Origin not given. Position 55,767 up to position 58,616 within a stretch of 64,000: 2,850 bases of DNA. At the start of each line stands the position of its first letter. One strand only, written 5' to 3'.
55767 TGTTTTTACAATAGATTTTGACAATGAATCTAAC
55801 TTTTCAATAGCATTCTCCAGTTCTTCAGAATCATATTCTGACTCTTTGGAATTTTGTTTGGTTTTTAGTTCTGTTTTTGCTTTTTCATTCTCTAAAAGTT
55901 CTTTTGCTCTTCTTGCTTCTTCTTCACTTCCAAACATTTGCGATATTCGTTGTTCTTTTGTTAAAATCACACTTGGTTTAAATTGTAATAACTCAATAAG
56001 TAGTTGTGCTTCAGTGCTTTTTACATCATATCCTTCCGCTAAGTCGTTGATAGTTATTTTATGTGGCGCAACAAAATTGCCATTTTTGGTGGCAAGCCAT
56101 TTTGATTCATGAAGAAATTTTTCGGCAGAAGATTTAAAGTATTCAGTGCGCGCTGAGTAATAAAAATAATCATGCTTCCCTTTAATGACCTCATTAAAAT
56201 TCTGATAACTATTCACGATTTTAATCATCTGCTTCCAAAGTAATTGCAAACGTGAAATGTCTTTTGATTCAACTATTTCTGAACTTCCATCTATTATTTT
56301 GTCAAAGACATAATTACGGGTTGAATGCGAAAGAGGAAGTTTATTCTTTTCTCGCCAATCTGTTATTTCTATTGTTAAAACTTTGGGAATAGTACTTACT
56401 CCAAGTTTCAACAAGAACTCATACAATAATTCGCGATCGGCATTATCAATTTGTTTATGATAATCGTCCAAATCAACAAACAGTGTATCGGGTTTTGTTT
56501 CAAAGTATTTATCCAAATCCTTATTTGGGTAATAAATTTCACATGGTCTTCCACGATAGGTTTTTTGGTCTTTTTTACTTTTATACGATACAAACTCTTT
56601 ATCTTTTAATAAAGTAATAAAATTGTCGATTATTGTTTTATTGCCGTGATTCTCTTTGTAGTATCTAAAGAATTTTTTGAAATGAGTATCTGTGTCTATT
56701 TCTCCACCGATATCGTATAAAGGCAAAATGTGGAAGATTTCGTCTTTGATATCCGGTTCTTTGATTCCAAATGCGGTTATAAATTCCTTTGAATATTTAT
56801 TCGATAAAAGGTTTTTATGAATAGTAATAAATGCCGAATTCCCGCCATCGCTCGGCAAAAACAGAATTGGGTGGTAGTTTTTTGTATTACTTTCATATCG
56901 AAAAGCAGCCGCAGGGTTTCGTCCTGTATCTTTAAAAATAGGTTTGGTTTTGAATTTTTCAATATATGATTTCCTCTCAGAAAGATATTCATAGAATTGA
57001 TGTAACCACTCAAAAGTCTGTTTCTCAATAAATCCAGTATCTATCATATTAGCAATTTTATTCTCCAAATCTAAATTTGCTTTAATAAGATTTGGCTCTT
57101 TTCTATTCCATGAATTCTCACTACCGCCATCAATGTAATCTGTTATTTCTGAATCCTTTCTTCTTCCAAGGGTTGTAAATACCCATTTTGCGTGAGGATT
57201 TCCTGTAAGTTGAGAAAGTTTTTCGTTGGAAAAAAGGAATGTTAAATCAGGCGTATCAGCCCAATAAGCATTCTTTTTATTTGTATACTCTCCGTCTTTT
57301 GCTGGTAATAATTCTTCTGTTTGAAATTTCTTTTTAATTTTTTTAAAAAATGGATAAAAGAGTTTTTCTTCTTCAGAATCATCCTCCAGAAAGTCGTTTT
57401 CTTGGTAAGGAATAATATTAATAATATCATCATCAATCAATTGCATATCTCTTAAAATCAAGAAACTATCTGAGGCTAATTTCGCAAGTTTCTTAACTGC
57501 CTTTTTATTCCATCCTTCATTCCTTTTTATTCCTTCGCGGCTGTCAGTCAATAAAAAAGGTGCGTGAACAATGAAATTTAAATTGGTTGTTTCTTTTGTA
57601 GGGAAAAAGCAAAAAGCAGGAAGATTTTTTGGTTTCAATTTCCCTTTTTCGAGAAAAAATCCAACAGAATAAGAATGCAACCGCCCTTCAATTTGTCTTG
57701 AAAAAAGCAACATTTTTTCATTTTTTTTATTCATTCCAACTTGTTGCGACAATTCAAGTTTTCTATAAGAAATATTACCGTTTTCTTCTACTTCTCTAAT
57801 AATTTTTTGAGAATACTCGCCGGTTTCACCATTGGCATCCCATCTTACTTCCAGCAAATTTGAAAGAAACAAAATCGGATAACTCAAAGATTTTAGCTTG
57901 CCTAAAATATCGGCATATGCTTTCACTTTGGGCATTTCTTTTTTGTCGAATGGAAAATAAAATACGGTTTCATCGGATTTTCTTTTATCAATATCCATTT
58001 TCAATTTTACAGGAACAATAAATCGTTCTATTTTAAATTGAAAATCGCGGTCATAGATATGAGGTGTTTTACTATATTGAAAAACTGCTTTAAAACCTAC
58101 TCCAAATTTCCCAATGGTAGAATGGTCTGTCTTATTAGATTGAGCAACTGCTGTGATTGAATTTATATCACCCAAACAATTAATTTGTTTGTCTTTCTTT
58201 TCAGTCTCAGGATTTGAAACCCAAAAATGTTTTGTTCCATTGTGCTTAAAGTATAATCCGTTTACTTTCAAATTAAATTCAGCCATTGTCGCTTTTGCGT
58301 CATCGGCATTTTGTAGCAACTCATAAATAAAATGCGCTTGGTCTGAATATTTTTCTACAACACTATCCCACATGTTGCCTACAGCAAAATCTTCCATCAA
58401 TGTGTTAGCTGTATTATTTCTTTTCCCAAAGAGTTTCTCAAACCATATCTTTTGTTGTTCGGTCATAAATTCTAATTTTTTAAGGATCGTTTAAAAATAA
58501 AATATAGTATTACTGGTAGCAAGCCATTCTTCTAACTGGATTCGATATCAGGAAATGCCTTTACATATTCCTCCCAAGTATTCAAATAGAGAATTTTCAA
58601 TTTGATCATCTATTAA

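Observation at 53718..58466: Single 1582-aa ORF fusing a sacsin/MORC-type GHKL ATPase to an Upf1-like SF1 helicase: candidate stand-alone defence or nucleic-acid surveillance protein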

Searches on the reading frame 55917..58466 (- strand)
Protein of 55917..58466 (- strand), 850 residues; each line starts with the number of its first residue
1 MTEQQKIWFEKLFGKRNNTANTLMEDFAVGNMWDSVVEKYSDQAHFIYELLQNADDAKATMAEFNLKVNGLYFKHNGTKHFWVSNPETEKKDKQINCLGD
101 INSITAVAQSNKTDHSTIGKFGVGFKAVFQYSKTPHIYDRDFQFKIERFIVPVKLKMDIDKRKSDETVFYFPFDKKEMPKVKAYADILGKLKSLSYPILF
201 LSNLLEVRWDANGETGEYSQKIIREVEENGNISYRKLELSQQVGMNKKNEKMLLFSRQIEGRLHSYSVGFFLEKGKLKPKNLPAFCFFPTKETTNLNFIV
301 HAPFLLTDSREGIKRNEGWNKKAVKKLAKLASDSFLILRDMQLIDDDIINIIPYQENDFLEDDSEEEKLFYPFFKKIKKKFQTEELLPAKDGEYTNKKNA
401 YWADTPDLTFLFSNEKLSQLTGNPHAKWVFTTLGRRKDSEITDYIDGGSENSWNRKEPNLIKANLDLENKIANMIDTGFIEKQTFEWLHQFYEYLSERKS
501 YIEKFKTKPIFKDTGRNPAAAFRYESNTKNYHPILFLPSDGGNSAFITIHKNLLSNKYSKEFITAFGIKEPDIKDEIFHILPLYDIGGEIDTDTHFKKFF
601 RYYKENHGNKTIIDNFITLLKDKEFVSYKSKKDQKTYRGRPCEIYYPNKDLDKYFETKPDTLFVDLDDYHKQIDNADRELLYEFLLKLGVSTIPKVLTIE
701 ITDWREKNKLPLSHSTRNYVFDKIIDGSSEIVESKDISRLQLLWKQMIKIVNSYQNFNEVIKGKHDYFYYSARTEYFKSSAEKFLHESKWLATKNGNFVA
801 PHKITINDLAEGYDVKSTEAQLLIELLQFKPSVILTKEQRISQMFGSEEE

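Call 44: search_protein_representatives(protein=window:55917-58466:-)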
Query: 850 residues. Proteins with E-value up to 0.001 (for the whole library): 3581; up to 1e-10: 2250; up to 1e-30: 1251. The best 150 are listed.
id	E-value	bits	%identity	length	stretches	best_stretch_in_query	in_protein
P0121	8.2e-293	990.4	61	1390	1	1-845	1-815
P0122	2.6e-243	826.7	53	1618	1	2-850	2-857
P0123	9.6e-238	808.3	55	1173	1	1-850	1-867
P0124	9.2e-222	755.4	49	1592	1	5-829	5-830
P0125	6.1e-219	746.1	49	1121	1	1-831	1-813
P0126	7.9e-216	735.8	47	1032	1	1-835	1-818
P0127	6.1e-211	719.6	48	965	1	1-833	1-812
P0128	6.9e-191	653.3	44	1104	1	2-830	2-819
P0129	2.1e-189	648.4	45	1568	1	2-829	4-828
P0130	5.5e-188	643.7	45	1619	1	1-829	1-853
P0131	9.5e-188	642.9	46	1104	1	1-833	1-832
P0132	9.6e-188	642.9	44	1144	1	5-830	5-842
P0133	1.0e-181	623.0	44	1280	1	3-840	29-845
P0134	1.5e-181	622.4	45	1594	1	3-830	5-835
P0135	2.3e-181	621.8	43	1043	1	1-835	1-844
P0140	1.5e-172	592.7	45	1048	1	1-832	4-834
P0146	2.1e-169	582.2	42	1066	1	4-841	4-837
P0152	5.8e-160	551.0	41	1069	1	3-827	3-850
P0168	4.5e-147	508.3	39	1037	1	7-827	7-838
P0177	2.4e-141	489.4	37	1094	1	3-828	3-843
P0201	5.0e-126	438.7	37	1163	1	9-832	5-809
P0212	2.8e-119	416.4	37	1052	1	8-840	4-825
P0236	1.2e-109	384.5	35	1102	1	9-827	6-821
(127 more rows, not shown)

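Call 46: search_protein_families(library=pfam, proteins=[P0126, P0128, P0132, P0135, P0146, P0168, P0177, P0212, P0236], max_evalue=0.01)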
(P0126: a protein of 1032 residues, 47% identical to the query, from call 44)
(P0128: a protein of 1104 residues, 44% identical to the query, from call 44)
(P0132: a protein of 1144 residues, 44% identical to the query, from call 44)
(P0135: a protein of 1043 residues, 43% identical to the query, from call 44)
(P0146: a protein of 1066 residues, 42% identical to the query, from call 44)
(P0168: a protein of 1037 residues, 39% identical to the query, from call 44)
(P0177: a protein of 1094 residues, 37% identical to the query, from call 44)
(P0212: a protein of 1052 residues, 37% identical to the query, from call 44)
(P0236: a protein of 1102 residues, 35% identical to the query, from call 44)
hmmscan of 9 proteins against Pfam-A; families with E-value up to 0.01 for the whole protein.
P0126 (1032 aa): 1 family
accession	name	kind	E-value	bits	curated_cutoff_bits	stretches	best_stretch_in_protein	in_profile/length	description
PF25794.1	SACS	-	3.7e-10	40.5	32.8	1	33-66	9-41/247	Sacsin domain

P0128 (1104 aa): 1 family
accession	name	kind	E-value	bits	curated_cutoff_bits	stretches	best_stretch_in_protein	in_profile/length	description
PF25794.1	SACS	-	4.6e-11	43.4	32.8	1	34-136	10-119/247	Sacsin domain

P0132 (1144 aa): 1 family
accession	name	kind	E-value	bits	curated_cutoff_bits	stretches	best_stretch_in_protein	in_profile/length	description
PF25794.1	SACS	-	5.5e-14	53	32.8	1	33-136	9-119/247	Sacsin domain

P0135 (1043 aa): 1 family
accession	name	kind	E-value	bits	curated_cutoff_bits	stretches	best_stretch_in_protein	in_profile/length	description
PF25794.1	SACS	-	3.4e-15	57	32.8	1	34-139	10-122/247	Sacsin domain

P0146 (1066 aa): 1 family
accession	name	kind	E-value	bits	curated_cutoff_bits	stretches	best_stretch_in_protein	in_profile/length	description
PF25794.1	SACS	-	1e-18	68.5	32.8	1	33-138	9-119/247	Sacsin domain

P0168 (1037 aa): 1 family
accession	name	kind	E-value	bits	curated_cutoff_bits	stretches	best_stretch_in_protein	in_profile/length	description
PF25794.1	SACS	-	5.4e-16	59.6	32.8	1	33-138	9-119/247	Sacsin domain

P0177 (1094 aa): 1 family
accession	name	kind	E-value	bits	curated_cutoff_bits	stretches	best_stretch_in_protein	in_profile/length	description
PF25794.1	SACS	-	1.8e-15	57.9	32.8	1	31-136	8-119/247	Sacsin domain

P0212 (1052 aa): 1 family
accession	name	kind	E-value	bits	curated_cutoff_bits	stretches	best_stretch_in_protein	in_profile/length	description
PF25794.1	SACS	-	2.2e-12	47.7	32.8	1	30-137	10-123/247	Sacsin domain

P0236 (1102 aa): 1 family
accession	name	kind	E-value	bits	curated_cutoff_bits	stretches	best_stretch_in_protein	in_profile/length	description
PF25794.1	SACS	-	2e-15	57.7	32.8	1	31-129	10-120/247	Sacsin domain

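Call 47: predict_structure(alignment_id=A1)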
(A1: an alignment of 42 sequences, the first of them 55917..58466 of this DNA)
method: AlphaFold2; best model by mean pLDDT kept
length: 850 residues; sequences in the alignment: 42
mean_pLDDT: 80.7   pTM: 0.59
mean pLDDT of the five models: 80.7, 79.4, 78.2, 75.0, 68.7
residues with pLDDT >= 90: 271; 70-90: 407; 50-70: 127; < 50: 45
segments of 3 or more residues with pLDDT < 50: 453-459, 535-553, 564-570, 846-850
pLDDT, mean of each block of 10 residues (from residue 1): 87 86 73 68 74 88 95 92 83 68 67 53 70 89 85 87 89 89 91 85 91 92 84 92 90 89 82 91 63 83 67 77 92 94 90 89 84 93 89 86 84 90 90 77 70 48 70 85 80 75 76 68 67 42 37 51 46 66 71 84 88 86 87 84 91 89 91 90 93 92 83 73 93 89 93 87 85 87 92 92 90 88 88 61 49
secondary structure, 60 per line:
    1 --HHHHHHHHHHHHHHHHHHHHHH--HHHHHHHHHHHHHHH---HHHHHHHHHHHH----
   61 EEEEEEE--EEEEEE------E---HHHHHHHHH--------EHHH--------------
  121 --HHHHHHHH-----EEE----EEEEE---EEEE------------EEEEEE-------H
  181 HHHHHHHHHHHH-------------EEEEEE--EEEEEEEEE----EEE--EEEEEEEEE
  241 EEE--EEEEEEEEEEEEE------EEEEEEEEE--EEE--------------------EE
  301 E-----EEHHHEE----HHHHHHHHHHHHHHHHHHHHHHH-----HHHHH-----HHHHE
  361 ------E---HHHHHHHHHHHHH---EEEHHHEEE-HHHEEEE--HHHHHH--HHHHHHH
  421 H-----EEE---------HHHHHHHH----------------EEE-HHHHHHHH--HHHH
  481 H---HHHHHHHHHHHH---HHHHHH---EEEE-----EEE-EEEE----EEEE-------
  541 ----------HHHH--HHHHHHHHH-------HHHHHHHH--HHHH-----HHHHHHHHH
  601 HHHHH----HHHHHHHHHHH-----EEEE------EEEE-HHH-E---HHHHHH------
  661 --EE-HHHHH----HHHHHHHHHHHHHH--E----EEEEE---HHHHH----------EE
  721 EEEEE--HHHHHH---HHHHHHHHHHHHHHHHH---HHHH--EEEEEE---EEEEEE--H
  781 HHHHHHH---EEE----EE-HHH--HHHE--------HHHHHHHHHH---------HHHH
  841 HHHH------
elements in order (helices of 4 or more, strands of 3 or more residues): H3-24 H27-41 H45-56 E61-67 E70-75 H86-94 H123-130 E136-138 E143-147 E151-154 E167-172 H180-192 E206-211 E214-222 E227-229 E232-243 E246-258 E265-273 E276-278 E299-301 H318-340 H346-350 H356-359 H371-383 E387-389 E393-395 E400-403 H406-411 H414-421 E427-429 H439-446 E463-465 H467-474 H477-481 H485-496 H500-505 E509-512 E518-520 E522-525 E530-533 H551-554 H557-565 H573-580 H583-586 H592-605 H610-620 E626-629 E636-639 H649-654 H666-670 H675-688 E696-700 H704-708 E719-725 H728-733 H737-753 H757-760 E763-768 E772-777 H780-787 E791-793 H818-827 H837-844

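Call 54: fold_search(model_id=the predicted structure, library=pdb)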
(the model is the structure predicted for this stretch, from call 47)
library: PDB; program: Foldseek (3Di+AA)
matches with E <= 10: 559; with E <= 0.001: 40
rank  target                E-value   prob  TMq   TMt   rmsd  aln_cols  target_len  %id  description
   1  6xlc_A                4.3e-08  1.00  0.26  0.33  16.0       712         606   16  Full-length Hsc82 bound to AMPPNP (released 2021-06-30)
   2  6xlg_A                1.2e-07  1.00  0.27  0.35  11.8       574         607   16  Full-length Hsc82 in complex with two Aha1 CTD in the presence of ATPgammaS (released 2021-06-30)
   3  6xlf_B                1.4e-07  1.00  0.24  0.31  13.8       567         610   15  Full-length Hsc82 in complex with Aha1 in the presence of AMP-PNP (released 2021-06-30)
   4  8h77_A                6.8e-07  1.00  0.26  0.32  17.3       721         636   12  Hsp90-AhR-p23-XAP2 complex (released 2023-01-04)
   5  8eoa_A                1.4e-06  1.00  0.26  0.33  17.3       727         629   12  Cryo-EM structure of human HSP90B-AIPL1 complex (released 2023-01-25)
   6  8eob_A                1.7e-06  1.00  0.26  0.34  17.1       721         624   12  Cryo-EM structure of human HSP90B in the closed state (released 2023-01-25)
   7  9kmr_A                2.2e-06  1.00  0.27  0.33  17.1       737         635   12  Human Hsp90-PINK1 complex (released 2025-10-15)
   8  8ffv_B                2.3e-06  1.00  0.23  0.28  18.1       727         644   13  Cryo-EM structure of the GR-Hsp90-FKBP52 complex (released 2023-11-01)
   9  8u1l_A                3.2e-06  1.00  0.26  0.32  18.3       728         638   12  Cryo-EM structure of the RAF1-HSP90-CDC37 complex in the closed state (released 2024-03-13)
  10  8ffv_A                4.3e-06  1.00  0.24  0.30  15.8       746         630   13  Cryo-EM structure of the GR-Hsp90-FKBP52 complex (released 2023-11-01)
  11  7krj_A                7.8e-06  1.00  0.26  0.32  16.8       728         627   14  The GR-Maturation Complex: Glucocorticoid Receptor in complex with Hsp90 and co-chaperone p23 (released 2022-01-12)
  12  7kw7_B                1.5e-05  1.00  0.22  0.27  17.5       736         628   12  Atomic cryoEM structure of Hsp90-Hsp70-Hop-GR (released 2021-12-08)
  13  9kqn_A                1.6e-05  1.00  0.23  0.29  16.6       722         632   13  Hsp90-Cdc37-PINK1 complex (released 2025-10-15)
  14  9kqn_B                1.7e-05  1.00  0.28  0.35  15.8       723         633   12  Hsp90-Cdc37-PINK1 complex (released 2025-10-15)
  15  8gae_B                1.8e-05  1.00  0.24  0.30  12.6       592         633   13  Hsp90 provides platform for CRaf dephosphorylation by PP5 (released 2023-04-26)
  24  5v46_A                3.2e-05  1.00  0.16  0.48   6.7       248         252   18  Crystal structure of the I113M, F270M, K291M, L308M mutant of SR1 domain of human sacsin (released 2017-05-24)
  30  5v44_C                8.1e-05  1.00  0.14  0.42   7.0       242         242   15  Crystal structure of the SR1 domain of human sacsin (released 2017-05-24)
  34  5v44_B                3.5e-04  1.00  0.14  0.47   6.2       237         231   15  Crystal structure of the SR1 domain of human sacsin (released 2017-05-24)
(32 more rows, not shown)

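Call 57: search_protein_families(library=padloc, proteins=[P0135, P0201], max_evalue=0.001)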
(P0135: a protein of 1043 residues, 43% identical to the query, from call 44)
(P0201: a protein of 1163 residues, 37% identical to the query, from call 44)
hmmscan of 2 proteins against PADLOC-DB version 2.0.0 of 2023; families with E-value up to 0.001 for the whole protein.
P0135 (1043 aa): 8 families
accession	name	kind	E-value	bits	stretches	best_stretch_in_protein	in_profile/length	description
PDLC03972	TmtA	-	6.9e-37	125.1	1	39-864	38-860/1302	-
PDLC03968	TmtA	-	1.5e-33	113.7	1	6-427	40-445/1486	-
PDLC03966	TmtA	-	3.5e-31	106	1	37-550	38-564/1655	-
PDLC03964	TmtA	-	4.3e-22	76.1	2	184-870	206-881/1538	-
PDLC03965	TmtA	-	1.8e-18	64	1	45-143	33-120/1370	-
PDLC03971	TmtA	-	1e-15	54.4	2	28-136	42-143/1782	-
PDLC03970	TmtA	-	8.3e-15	51.8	1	44-128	64-133/1552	-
PDLC03969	TmtA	-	4.2e-14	49.1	1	47-172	34-158/1563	-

P0201 (1163 aa): 7 families
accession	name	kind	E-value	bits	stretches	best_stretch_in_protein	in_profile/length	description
PDLC03972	TmtA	-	3.3e-43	146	1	35-946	38-972/1302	-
PDLC03968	TmtA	-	1.3e-39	133.7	1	16-510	53-536/1486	-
PDLC03966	TmtA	-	2.8e-35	119.5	1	34-525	39-568/1655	-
PDLC03965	TmtA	-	1.7e-19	67.4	2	35-139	28-119/1370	-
PDLC03971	TmtA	-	1.5e-17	60.5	2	40-133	56-143/1782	-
PDLC03970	TmtA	-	1.5e-14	51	1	42-125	66-133/1552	-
PDLC03969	TmtA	-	2.4e-13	46.6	1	43-333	34-341/1563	-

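Call 62: find_related_loci(query=A3, collection=genome_contigs, flank=10000)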
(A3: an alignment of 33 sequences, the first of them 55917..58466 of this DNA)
Query A3 (850 aa) in genome_contigs; peptide patterns used: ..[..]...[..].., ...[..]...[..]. (x = any residue, [..] = any of these).
600 stretches matched a pattern (row limit reached: there are more); 583 encode a relative of the query (tblastn E <= 1e-3); the best 80 are kept; 80 distinct loci.
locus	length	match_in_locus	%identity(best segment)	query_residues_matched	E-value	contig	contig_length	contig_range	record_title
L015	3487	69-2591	57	1-845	0e+0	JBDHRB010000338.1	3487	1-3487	MAG: Candidatus Competibacteraceae bacterium isolate AS-MESO-3CA.407 NODE_103586_length_3487_cov_16.361877, whole genome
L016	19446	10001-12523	56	1-845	0e+0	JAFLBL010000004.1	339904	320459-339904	MAG: Chitinophagales bacterium isolate UWPOB_CHIT6 gnl_X_MPLDAEGJ_4, whole genome shotgun sequence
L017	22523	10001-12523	58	1-845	0e+0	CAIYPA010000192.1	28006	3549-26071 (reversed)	MAG: uncultured Bacteroidia bacterium isolate AM-2014_bin-3952 genome assembly, contig: bin-3952:192/584, whole genome s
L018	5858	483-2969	55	1-845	0e+0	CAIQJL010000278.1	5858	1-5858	MAG: uncultured Bacteroidetes bacterium isolate LJ_bin-1023 genome assembly, contig: bin-1023:278/407, whole genome shot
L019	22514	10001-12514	56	1-850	0e+0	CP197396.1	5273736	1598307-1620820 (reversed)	Chitinophagaceae bacterium MMS25-I14 chromosome, complete genome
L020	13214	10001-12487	54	1-842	0e+0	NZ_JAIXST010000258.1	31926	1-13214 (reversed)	MAG: Runella sp. isolate C8_MAG_00014 pond_C8_MAG_00014_000000000229, whole genome shotgun sequence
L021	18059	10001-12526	51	1-850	0e+0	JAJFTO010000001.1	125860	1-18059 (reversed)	MAG: Porphyromonadaceae bacterium isolate bin.24 k141_311258, whole genome shotgun sequence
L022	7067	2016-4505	51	3-839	0e+0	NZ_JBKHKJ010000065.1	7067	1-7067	Parasediminibacterium sp. JCM 36343 65, whole genome shotgun sequence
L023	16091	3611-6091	45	1-830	0e+0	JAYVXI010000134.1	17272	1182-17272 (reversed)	MAG: Limnoglobus sp. isolate GL85_DN_concoct_218 GL85_DN_concoct_218_133, whole genome shotgun sequence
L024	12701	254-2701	45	1-830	0e+0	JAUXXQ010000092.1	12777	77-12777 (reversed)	MAG: Methylobacter sp. isolate C17_concoct.bin.6 C17_k141_33900, whole genome shotgun sequence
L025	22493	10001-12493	45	1-839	0e+0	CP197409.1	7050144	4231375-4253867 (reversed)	Pirellulaceae bacterium SH449 chromosome, complete genome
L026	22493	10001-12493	48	4-845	0e+0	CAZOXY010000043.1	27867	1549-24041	MAG TPA_asm: uncultured Chloracidobacterium sp. isolate SRP344714_co1_20 genome assembly, contig: NODE_3332_length_27867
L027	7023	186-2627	45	1-830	0e+0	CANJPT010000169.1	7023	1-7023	MAG: Lewinellaceae bacterium isolate RH-23may17-741 genome assembly, contig: RH-23may17-C90337, whole genome shotgun seq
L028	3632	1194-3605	44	1-830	0e+0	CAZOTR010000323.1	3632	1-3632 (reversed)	MAG TPA_asm: uncultured Methylococcaceae bacterium isolate binchicken_co322_108 genome assembly, contig: NODE_25610_leng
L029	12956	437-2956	45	1-833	0e+0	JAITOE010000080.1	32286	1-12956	MAG: Eubacteriales Family XIII. Incertae Sedis bacterium isolate Po218_bin45 k119_1202601, whole genome shotgun sequence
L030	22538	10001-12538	44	1-833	0e+0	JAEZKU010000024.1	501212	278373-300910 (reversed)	MAG: Bacillota bacterium isolate OH_CDB_43 k127_2583086, whole genome shotgun sequence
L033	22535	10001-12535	44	1-827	0e+0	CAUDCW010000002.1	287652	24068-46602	MAG TPA_asm: uncultured Oscillospiraceae bacterium isolate ERR9578160_bin.19_MetaWRAP_v1.3_MAG genome assembly, contig:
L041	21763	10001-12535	41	1-834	0e+0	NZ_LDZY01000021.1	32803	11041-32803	Desulfosporosinus acididurans strain M1 DEAC_contig000021, whole genome shotgun sequence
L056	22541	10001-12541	43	4-840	0e+0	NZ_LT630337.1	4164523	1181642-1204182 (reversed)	Bacillus massilionigeriensis strain Marseille-P2348T, whole genome shotgun sequence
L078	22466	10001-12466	39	1-830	8e-159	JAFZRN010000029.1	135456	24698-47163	MAG: Eubacterium sp. isolate RGIG8032 Water_buffalos_Rumen-1__c773160, whole genome shotgun sequence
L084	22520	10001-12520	36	3-827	1e-149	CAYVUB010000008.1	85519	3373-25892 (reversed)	MAG TPA_asm: uncultured Flavobacteriaceae bacterium isolate SRP344714_co2_84 genome assembly, contig: NODE_570_length_85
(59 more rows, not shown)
